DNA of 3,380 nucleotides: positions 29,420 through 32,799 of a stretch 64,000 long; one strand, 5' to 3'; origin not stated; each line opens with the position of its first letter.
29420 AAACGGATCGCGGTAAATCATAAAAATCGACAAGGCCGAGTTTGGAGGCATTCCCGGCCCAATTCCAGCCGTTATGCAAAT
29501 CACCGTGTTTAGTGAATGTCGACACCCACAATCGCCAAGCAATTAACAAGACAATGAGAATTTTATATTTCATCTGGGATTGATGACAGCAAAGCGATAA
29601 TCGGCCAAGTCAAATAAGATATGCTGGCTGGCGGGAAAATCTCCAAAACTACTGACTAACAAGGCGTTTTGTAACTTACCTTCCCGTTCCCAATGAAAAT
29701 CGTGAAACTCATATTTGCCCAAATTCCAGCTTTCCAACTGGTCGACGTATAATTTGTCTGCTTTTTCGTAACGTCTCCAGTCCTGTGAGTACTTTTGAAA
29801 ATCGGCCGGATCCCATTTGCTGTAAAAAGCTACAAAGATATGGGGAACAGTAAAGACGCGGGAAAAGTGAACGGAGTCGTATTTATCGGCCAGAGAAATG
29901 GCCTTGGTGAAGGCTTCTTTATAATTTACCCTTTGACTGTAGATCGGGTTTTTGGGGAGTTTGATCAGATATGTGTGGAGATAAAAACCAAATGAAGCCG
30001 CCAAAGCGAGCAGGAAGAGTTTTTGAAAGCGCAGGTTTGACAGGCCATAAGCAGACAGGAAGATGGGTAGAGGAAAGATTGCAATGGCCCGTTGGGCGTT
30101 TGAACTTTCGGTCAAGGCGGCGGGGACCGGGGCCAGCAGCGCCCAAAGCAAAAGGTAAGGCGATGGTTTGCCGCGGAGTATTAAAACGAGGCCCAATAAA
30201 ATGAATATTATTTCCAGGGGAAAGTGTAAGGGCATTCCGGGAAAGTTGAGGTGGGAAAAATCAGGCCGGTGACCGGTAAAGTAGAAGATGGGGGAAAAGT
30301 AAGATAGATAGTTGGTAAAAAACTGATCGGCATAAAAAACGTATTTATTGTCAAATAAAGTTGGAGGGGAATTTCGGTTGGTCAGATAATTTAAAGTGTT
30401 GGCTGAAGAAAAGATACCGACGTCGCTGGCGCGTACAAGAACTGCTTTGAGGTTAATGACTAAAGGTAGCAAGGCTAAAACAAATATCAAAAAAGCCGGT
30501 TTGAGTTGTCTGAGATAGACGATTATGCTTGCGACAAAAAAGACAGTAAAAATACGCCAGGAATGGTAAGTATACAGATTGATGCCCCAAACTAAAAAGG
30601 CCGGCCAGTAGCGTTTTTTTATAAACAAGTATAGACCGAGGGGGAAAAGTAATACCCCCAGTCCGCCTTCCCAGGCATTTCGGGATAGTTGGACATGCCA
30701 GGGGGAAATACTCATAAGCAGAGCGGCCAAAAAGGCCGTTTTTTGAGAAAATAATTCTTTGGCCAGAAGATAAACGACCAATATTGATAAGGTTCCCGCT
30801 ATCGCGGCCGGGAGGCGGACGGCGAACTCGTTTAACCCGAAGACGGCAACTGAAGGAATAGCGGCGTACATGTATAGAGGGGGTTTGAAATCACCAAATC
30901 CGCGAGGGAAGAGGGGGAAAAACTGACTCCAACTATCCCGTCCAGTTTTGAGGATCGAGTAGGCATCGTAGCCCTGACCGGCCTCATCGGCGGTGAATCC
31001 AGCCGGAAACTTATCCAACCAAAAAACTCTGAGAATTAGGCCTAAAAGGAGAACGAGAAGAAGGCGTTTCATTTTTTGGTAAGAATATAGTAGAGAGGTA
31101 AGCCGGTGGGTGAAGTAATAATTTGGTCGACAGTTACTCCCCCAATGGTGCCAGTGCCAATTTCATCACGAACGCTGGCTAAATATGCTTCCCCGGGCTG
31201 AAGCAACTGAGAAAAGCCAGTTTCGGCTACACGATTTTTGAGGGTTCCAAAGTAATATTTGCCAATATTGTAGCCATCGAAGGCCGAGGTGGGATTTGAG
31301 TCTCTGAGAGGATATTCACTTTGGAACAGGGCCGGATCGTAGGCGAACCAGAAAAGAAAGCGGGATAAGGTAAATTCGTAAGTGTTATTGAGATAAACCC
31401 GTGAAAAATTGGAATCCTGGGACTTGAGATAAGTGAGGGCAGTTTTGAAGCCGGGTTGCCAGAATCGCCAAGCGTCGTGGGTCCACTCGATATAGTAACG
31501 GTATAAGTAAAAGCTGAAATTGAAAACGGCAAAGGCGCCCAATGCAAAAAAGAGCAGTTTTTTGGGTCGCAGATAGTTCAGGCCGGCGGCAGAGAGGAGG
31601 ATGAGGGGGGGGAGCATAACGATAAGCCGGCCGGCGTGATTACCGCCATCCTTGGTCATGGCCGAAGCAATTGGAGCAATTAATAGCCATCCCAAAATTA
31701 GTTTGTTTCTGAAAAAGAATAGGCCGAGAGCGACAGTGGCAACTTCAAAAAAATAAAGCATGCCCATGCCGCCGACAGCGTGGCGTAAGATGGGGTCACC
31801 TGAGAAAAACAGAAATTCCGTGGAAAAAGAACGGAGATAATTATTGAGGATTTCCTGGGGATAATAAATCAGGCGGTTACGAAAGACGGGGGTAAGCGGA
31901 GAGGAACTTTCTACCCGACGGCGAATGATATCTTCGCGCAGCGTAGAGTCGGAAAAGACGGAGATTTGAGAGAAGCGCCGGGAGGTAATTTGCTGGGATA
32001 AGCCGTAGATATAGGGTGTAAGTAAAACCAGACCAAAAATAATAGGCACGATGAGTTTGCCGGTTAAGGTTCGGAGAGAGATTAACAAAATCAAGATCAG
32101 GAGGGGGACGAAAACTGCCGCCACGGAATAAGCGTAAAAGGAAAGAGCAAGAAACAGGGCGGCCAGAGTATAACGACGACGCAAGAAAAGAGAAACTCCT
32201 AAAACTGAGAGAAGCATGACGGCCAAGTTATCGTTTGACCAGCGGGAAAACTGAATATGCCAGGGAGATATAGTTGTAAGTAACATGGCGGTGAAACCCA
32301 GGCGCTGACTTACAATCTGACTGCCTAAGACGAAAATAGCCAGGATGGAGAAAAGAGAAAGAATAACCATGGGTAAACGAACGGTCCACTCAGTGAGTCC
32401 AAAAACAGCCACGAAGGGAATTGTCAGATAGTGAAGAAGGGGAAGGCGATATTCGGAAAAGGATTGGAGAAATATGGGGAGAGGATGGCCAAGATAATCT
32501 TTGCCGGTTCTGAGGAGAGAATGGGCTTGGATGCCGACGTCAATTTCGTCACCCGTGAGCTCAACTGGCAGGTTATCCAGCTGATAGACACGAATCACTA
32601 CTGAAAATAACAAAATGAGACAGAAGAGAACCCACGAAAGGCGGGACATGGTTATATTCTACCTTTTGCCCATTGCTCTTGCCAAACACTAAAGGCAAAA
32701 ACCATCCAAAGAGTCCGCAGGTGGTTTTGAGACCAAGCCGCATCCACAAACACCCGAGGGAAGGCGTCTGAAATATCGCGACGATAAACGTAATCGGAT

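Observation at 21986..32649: Tandem arrays of family A PMT/ArnT-like GT-C glycosyltransferases (8 paralogs)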

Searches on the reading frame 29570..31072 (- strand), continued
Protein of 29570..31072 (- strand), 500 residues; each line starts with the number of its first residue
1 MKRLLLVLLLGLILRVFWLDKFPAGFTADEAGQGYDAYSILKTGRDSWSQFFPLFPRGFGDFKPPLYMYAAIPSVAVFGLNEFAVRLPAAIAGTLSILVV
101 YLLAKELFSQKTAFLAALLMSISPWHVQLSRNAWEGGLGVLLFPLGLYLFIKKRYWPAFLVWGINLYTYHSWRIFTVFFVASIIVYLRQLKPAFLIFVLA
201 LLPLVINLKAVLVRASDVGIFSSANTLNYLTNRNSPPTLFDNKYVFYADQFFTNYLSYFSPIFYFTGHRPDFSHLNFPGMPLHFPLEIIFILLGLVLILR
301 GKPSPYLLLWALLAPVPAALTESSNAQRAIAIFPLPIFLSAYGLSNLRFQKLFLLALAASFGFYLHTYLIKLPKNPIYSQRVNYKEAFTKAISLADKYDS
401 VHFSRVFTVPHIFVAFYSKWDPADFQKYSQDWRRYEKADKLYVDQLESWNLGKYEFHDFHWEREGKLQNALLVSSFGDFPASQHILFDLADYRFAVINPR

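Call 24: fold_search(model_id=the predicted structure, library=pdb)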
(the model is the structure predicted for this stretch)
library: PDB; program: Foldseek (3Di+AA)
matches with E <= 10: 151; with E <= 0.001: 28
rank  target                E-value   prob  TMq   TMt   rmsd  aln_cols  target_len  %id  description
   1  5ezm                  1.4e-08  1.00  0.56  0.53   9.8       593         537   12  Crystal Structure of ArnT from Cupriavidus metallidurans in the apo state (released 2016-02-17)
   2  7oci_F                4.0e-08  1.00  0.47  0.38  12.5       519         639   14  Cryo-EM structure of yeast Ost6p containing oligosaccharyltransferase complex (released 2022-02-16)
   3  5f15                  1.0e-07  1.00  0.57  0.53   9.9       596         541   13  Crystal Structure of ArnT from Cupriavidus metallidurans bound to Undecaprenyl phosphate (released 2016-02-17)
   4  8pn9_A                2.2e-07  1.00  0.52  0.41  13.0       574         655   13  Structure of human oligosaccharyltransferase OST-A complex bound to NGI-1 (released 2024-05-08)
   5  3wak                  3.0e-07  1.00  0.47  0.29  12.9       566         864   17  Crystal structure of the Archaeoglobus fulgidus oligosaccharyltransferase (O29867_ARCFU) in the apo form (released 2013-10-30)
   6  8age_A                3.4e-07  1.00  0.47  0.38  12.1       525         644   14  Structure of yeast oligosaccharylransferase complex with acceptor peptide bound (released 2022-12-07)
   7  8agb_A                4.4e-07  1.00  0.48  0.38  13.3       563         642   13  Structure of yeast oligosaccharylransferase complex with lipid-linked oligosaccharide bound (released 2022-12-07)
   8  7e9s_A                5.0e-07  1.00  0.42  0.26  18.1       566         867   17  Archaeal oligosaccharyltransferase AglB from Archaeoglobus fulgidus in complex with an inhibitory peptide and a dolich (released 2021-09-08)
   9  6s7o_A                5.5e-07  1.00  0.50  0.39  13.4       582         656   12  Cryo-EM structure of human oligosaccharyltransferase complex OST-A (released 2019-12-18)
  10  5gmy_A                6.5e-07  1.00  0.46  0.29  13.3       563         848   17  Crystal structure of the Archaeoglobus fulgidus oligosaccharyltransferase (O29867_ARCFU) tethered with an acceptor pep (released 2017-02-01)
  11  8agc_A                8.1e-07  1.00  0.49  0.37  11.6       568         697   14  Structure of yeast oligosaccharylransferase complex with lipid-linked oligosaccharide and non-acceptor peptide bound (released 2022-12-07)
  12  6gxc_A                1.0e-06  1.00  0.52  0.39  13.4       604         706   12  Bacterial oligosaccharyltransferase PglB in complex with an inhibitory peptide and a reactive lipid-linked oligosaccha (released 2018-11-14)
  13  9n9j_I                1.3e-06  1.00  0.48  0.36  13.8       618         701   13  Structure of a GRP94 folding intermediate engaged with a CCDC134- and FKBP11-bound secretory translocon (released 2025-11-19)
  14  8b6l_I                1.3e-06  1.00  0.46  0.35  13.8       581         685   12  Subtomogram average of the human Sec61-TRAP-OSTA-translocon (released 2022-12-07)
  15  6ftg_5                2.3e-06  1.00  0.50  0.41  13.4       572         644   13  Subtomogram average of OST-containing ribosome-translocon complexes from canine rough microsomal membranes (released 2018-03-21)
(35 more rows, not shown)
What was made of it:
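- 29570..31072 (-): Family A GT-C, pentad position 2 (500 aa); the copy that was modelled. Foldseek top hit ArnT 5EZM, E 1.4e-8 (call 24).
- On GT-C fold glycosyltransferase superfamily: Foldseek probability 1.0 for ArnT, STT3, AglB, PglB, ALG12 and Pmt4 (call 24).
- Foldseek on PDB: ArnT E 1.4e-8, then STT3, AglB, PglB, ALG12 and Pmt4 (call 24).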

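Call 32: find_related_loci(query=A3, collection=genome_contigs, flank=10000)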
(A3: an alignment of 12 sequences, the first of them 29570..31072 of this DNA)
Query A3 (500 aa) in genome_contigs; peptide patterns used: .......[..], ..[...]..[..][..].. (x = any residue, [..] = any of these).
59 stretches matched a pattern; 17 encode a relative of the query (tblastn E <= 1e-3); 15 distinct loci.
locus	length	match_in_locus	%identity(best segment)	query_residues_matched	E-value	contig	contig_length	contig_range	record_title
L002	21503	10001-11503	77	1-500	0e+0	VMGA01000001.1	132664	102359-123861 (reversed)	MAG: Microgenomates group bacterium Gr01-1014_16 G01um101416_scaffold_69, whole genome shotgun sequence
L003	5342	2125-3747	51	1-497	1e-164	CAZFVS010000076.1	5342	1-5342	MAG TPA_asm: uncultured Gammaproteobacteria bacterium isolate SRP269290_co2_8 genome assembly, contig: NODE_23302_length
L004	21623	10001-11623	50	1-497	2e-161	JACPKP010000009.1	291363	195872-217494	MAG: Candidatus Daviesbacteria bacterium isolate NC_groundwater_498_Ag_S-0.1um_40_17 S35_SO-1_scaffold_95576, whole geno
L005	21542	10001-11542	53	4-491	4e-159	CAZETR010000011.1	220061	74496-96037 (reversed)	MAG TPA_asm: uncultured Gammaproteobacteria bacterium isolate binchicken_co203_46 genome assembly, contig: k141_2618047,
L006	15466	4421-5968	45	7-497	6e-142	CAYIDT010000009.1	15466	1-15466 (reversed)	MAG TPA_asm: uncultured Gammaproteobacteria bacterium isolate ERP119705_co1_249 genome assembly, contig: NODE_4565_lengt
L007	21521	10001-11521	45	14-489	8e-127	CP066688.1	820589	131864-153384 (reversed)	MAG: Candidatus Daviesbacteria bacterium isolate NC_groundwater_497_Ag_S-0.1um_39_22 chromosome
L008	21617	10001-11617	44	1-497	3e-122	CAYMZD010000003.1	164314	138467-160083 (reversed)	MAG TPA_asm: uncultured Gammaproteobacteria bacterium isolate binchicken_co110_145 genome assembly, contig: NODE_230_len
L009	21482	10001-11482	40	4-485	2e-100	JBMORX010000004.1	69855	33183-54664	MAG: Patescibacteria group bacterium isolate Betzabe_MAG191 MAG191_4, whole genome shotgun sequence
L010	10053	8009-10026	38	4-478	3e-83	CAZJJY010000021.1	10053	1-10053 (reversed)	MAG TPA_asm: uncultured Gammaproteobacteria bacterium isolate binchicken_co243_270 genome assembly, contig: NODE_6101_le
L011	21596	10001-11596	33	1-482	4e-74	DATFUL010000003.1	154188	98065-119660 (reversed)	MAG TPA_asm: Patescibacteria group bacterium isolate SMAG_U9436 k141_2511072, whole genome shotgun sequence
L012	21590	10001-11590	38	4-497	9e-88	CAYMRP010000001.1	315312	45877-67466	MAG TPA_asm: uncultured Gammaproteobacteria bacterium isolate SRP286056_co1_76 genome assembly, contig: NODE_10_length_3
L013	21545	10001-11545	32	4-480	1e-68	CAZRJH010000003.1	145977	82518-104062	MAG TPA_asm: uncultured Gammaproteobacteria bacterium isolate SRP342105_co1_321 genome assembly, contig: NODE_121_length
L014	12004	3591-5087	38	18-480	2e-92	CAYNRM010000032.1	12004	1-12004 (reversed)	MAG TPA_asm: uncultured Gammaproteobacteria bacterium isolate SRP128246_co1_67 genome assembly, contig: NODE_12853_lengt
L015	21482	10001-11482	32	15-480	1e-58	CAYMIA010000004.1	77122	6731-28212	MAG TPA_asm: uncultured Gammaproteobacteria bacterium isolate SRP200132_co1_145 genome assembly, contig: NODE_415_length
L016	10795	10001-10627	45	1-191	1e-47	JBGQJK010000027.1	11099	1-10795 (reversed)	MAG: Patescibacteria group bacterium isolate OBJ2_061818_070_25 k141_83484_length_11099_cov_8.0000, whole genome shotgun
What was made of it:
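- Tried and rejected: It was repeated with 12 close orthologues (call 32).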

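Call 68: search_protein_representatives(alignment_id=A2)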
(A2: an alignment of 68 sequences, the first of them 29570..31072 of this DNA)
Query: 68 sequences, 537 profile positions. Proteins with E-value up to 0.001 (for the whole library): 58930; up to 1e-10: 21063; up to 1e-30: 7929. The best 150 are listed.
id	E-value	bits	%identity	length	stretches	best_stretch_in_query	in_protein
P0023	1.9e-195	667.1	-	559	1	3-536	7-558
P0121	1.1e-190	651.4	-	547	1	1-535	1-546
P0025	2.0e-190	650.5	-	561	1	3-536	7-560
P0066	2.4e-190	650.3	-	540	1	4-536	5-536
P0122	3.3e-188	643.3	-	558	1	3-536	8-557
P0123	3.5e-187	639.9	-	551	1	4-536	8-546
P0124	4.0e-187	639.7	-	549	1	3-534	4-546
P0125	2.0e-185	634.0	-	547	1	3-535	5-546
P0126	1.7e-184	631.0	-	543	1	1-536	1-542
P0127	2.2e-183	627.3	-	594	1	4-536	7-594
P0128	9.4e-182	621.9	-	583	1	1-534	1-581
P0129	3.1e-181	620.2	-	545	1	4-535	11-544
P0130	3.6e-181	620.0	-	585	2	159-533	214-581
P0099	5.8e-181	619.3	-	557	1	2-536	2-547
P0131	1.3e-180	618.2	-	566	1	1-536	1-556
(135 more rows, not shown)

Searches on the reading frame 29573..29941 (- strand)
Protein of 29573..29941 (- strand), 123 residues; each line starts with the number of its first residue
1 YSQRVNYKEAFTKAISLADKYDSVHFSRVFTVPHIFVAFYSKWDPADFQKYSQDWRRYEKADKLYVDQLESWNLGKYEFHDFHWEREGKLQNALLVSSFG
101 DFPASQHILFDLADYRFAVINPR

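Call 56: predict_structure(alignment_id=A4)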
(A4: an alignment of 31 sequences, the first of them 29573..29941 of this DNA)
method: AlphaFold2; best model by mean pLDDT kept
length: 123 residues; sequences in the alignment: 31
mean_pLDDT: 87.2   pTM: 0.82
mean pLDDT of the five models: 87.2, 85.6, 81.8, 81.1, 80.7
residues with pLDDT >= 90: 68; 70-90: 46; 50-70: 7; < 50: 2
segments of 3 or more residues with pLDDT < 50: none
pLDDT, mean of each block of 10 residues (from residue 1): 74 96 94 89 88 73 73 90 93 95 91 92 83
secondary structure, 60 per line:
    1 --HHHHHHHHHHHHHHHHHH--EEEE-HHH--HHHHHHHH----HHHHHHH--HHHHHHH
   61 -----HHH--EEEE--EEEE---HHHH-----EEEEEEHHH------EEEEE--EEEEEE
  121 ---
elements in order: H3-20 E23-26 H33-40 H45-51 H54-60 E71-74 E77-80 H84-87 E93-98 E108-112 E115-120

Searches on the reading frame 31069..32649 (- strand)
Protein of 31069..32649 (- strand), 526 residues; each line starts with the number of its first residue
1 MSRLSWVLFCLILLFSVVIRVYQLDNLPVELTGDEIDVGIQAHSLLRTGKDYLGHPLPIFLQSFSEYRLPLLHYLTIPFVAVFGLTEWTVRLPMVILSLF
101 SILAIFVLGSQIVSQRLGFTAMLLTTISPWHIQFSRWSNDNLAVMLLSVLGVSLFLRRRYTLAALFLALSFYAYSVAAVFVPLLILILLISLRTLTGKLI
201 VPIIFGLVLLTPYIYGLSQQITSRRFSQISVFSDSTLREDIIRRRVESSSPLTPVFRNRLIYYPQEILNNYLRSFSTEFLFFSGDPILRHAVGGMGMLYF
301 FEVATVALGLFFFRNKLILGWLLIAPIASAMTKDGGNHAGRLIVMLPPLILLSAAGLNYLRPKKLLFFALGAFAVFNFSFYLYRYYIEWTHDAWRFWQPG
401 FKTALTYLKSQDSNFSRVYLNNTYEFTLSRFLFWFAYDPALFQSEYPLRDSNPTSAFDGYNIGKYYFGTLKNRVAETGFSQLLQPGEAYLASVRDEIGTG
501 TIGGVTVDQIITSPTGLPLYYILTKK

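Call 4: search_protein_families(library=pfam, proteins=[window:31069-32649:-], max_evalue=0.01)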
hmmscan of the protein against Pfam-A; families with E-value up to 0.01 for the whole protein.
window:31069-32649:- (526 aa): 1 family
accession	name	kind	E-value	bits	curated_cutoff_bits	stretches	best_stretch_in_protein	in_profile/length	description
PF13231.12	PMT_2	-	3.9e-07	30.9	26.1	1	70-213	4-157/160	Dolichyl-phosphate-mannose-protein mannosyltransferase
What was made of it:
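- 31069..32649 (-): Family A GT-C, pentad position 1 (526 aa). PMT_2 30.9 bits (call 4).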

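Call 5: search_protein_families(library=ncbifam, proteins=[window:31069-32649:-], max_evalue=0.01)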
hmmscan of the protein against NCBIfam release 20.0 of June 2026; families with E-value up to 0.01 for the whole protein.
window:31069-32649:- (526 aa): 1 family
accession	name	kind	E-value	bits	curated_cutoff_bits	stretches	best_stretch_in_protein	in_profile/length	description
TIGR03663.1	TIGR03663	subfamily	1.9e-07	30.5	126.25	1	8-179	3-161/435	flippase activity-associated protein Agl23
